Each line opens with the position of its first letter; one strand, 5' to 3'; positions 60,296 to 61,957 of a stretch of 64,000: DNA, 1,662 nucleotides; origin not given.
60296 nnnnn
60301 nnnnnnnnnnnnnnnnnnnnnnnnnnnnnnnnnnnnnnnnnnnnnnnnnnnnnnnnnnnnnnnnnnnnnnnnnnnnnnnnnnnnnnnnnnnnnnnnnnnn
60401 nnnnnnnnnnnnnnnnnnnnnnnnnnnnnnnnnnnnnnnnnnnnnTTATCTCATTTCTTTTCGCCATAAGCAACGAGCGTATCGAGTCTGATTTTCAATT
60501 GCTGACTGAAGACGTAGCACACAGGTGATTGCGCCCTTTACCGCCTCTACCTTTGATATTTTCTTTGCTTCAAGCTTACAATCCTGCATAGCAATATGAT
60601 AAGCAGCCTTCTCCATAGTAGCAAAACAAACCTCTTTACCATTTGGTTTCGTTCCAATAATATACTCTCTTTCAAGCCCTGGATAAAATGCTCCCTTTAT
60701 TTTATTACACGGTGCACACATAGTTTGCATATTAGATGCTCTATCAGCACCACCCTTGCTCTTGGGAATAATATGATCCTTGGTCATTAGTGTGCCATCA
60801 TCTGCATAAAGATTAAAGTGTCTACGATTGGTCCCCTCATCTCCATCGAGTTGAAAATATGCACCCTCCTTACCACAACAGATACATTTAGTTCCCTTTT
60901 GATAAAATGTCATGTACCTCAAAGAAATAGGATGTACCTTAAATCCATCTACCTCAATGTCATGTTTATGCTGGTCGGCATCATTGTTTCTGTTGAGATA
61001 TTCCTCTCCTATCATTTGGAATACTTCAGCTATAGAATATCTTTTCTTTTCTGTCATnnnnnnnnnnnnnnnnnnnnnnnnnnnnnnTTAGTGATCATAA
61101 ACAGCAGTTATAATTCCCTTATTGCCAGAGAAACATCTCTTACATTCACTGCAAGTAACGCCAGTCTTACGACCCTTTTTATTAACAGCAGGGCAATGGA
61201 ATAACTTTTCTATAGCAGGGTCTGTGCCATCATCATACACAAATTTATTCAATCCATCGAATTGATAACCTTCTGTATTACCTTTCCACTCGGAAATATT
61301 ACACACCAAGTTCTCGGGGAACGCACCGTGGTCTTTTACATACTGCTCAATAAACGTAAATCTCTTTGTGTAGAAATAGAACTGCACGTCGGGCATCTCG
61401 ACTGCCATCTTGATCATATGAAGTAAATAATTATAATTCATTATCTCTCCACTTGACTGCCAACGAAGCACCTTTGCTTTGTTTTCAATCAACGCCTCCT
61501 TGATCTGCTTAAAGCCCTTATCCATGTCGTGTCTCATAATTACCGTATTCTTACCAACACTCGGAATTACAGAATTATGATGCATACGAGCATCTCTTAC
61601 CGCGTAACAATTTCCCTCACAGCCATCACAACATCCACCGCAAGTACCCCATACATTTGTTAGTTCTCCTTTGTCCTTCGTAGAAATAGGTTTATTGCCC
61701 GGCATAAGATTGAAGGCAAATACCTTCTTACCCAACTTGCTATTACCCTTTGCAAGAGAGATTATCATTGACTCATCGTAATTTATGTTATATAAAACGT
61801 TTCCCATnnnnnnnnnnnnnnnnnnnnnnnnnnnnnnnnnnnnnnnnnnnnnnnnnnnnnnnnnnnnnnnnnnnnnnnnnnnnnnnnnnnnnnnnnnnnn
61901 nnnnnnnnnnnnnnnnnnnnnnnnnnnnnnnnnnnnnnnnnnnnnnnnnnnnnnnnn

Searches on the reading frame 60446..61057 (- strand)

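Call 56: search_protein_families(library=pfam, proteins=[window:60446-61057:-], max_evalue=0.05)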
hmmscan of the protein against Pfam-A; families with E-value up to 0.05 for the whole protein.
window:60446-61057:- (203 aa): 2 families
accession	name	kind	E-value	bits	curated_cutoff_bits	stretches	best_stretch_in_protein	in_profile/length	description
PF14279.12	HNH_5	-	3.1e-11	43.5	27.5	1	91-124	13-46/56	HNH endonuclease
PF01844.29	HNH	-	2.6e-10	40.7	21.4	1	89-123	12-46/47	HNH endonuclease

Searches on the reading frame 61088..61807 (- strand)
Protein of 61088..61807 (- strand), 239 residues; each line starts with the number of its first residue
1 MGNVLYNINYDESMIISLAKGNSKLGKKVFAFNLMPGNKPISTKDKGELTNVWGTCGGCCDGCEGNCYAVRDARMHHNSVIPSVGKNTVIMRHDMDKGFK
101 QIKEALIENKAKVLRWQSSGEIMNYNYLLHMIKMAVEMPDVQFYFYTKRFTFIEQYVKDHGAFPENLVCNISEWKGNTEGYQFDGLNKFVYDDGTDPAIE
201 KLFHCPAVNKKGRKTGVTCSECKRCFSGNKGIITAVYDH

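Call 56: search_protein_families(library=pfam, proteins=[window:61088-61807:-], max_evalue=0.05)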
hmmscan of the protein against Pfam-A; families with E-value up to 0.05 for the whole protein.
window:61088-61807:- (239 aa): 3 families
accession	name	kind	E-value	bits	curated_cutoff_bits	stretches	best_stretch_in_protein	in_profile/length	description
PF17338.8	GP88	-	1e-15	58.7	24.4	1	18-226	3-228/230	Gene product 88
PF05610.16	DUF779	-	0.0068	17.1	25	1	55-81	16-42/94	Protein of unknown function (DUF779)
PF23872.1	DUF7227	-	0.017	15.2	27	0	197-235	172-206/223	Domain of unknown function (DUF7227)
